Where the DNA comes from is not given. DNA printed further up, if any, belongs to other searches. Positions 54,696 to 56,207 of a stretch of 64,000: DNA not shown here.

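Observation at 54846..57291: Sugar nucleotidyltransferase paired with a catalytically dead, truncated phosphohexomutase paralog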

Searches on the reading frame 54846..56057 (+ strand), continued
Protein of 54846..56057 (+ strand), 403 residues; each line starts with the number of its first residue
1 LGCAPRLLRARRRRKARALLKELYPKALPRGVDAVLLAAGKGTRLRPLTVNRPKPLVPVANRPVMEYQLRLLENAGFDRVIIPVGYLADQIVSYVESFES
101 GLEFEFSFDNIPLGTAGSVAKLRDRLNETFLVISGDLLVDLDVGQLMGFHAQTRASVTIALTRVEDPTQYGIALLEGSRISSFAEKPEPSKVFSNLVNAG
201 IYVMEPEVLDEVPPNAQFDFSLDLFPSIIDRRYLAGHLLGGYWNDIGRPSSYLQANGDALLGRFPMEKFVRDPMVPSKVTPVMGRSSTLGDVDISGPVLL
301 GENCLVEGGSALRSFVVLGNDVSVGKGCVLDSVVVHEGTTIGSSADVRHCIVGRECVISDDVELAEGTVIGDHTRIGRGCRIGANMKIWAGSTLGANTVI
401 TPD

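Call 80: find_encoding_contigs(protein=P0321, flank=4000, max_places=1)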
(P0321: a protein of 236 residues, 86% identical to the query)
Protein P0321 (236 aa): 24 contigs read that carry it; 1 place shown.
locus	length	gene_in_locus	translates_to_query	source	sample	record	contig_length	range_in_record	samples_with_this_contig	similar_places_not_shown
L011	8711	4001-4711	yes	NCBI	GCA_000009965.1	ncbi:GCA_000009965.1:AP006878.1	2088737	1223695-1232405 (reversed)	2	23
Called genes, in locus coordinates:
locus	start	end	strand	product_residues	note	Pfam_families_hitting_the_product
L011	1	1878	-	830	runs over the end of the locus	PF11897:DUF3417, PF00343:Phosphorylase, PF28476:GlgP_C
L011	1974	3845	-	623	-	PF17297:PEPCK_N, PF00821:PEPCK_GTP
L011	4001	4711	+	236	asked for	PF02878:PGM_PMM_I (weak)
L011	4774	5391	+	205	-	PF02223:Thymidylate_kin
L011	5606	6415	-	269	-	PF01522:Polysacc_deac_1 (weak), PF10096:DUF2334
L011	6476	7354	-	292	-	PF03959:FSH1 (faint), PF02129:Peptidase_S15, PF20434:BD-FAE (faint), PF00561:Abhydrolase_1, PF12146:Hydrolase_4, PF01738:DLH (faint), PF12697:Abhydrolase_6, PF00326:Peptidase_S9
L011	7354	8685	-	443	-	PF07690:MFS_1, PF13347:MFS_2, PF00083:Sugar_tr (weak), PF07690:MFS_1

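Call 81: find_encoding_contigs(protein=P0357, flank=4000, max_places=1)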
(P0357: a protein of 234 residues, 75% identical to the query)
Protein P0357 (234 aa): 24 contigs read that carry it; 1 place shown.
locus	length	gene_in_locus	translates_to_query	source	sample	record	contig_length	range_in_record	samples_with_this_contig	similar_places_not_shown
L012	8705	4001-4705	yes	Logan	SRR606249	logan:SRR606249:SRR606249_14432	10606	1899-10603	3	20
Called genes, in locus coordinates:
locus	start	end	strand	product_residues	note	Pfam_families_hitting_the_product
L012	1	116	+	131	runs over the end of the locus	PF01751:Toprim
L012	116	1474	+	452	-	PF01751:Toprim, PF13155:Toprim_2 (weak), PF13662:Toprim_4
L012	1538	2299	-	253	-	-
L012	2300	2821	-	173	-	-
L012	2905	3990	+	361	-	PF00483:NTP_transferase, PF12804:NTP_transf_3, PF25084:LbH_EIF2B, PF24894:Hexapep_GlmU, PF25087:GMPPB_C, PF00132:Hexapep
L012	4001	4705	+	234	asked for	PF02878:PGM_PMM_I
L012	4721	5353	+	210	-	PF01712:dNK (weak), PF13238:AAA_18 (faint), PF02223:Thymidylate_kin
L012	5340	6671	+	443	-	PF02881:SRP54_N, PF13191:AAA_16 (faint), PF20720:nSTAND3 (faint), PF06414:Zeta_toxin, PF13401:AAA_22 (weak), PF00448:SRP54, PF01656:CbiA (weak), PF02978:SRP_SPB, +1 more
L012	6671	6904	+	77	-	PF01037:AsnC_trans_reg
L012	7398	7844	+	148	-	PF01022:HTH_5 (weak), PF01978:TrmB (faint), PF13404:HTH_AsnC-type, PF13412:HTH_24, PF08279:HTH_11, PF01037:AsnC_trans_reg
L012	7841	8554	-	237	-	PF01381:HTH_3 (weak), PF00156:Pribosyltran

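Call 82: list_cluster_members(proteins=[P0321])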
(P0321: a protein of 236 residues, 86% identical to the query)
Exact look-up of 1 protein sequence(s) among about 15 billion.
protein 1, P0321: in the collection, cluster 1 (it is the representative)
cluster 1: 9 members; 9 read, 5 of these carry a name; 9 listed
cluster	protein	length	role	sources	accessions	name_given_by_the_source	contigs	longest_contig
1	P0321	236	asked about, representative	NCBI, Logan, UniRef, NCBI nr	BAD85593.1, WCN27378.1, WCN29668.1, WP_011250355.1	phosphomannomutase-related protein [Thermococcus kodakarensis KOD1] | Phosphomannomutase-related protein n=1 Tax=Thermococcus kodakarensis (strain ATCC BAA-918 ... | phospho-sugar mutase [Thermococcus kodakarensis]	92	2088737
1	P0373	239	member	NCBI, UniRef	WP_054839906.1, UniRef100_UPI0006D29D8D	phospho-sugar mutase [Thermococcus sp. JCM 11816] | phospho-sugar mutase n=1 Tax=Thermococcus sp. (strain JCM 11816 / KS-1) TaxID=1295125 ...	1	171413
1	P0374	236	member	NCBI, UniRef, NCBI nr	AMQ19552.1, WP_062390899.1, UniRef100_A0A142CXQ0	phosphohexomutase domain-containing protein [Thermococcus peptonophilus] | Phospho-sugar mutase n=1 Tax=Thermococcus peptonophilus TaxID=53952 RepID=A0A142CXQ0_9EURY | phospho-sugar mutase [Thermococcus peptonophilus]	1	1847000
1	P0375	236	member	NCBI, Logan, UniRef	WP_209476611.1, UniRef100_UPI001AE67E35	phospho-sugar mutase [Thermococcus stetteri] | phospho-sugar mutase n=1 Tax=Thermococcus stetteri TaxID=49900 RepID=UPI001AE67E35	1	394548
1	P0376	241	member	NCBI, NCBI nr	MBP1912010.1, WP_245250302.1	phosphomannomutase [Thermococcus stetteri] | phospho-sugar mutase [Thermococcus stetteri]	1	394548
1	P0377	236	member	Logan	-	-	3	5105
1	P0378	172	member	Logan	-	-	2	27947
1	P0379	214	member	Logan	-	-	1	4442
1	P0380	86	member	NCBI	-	-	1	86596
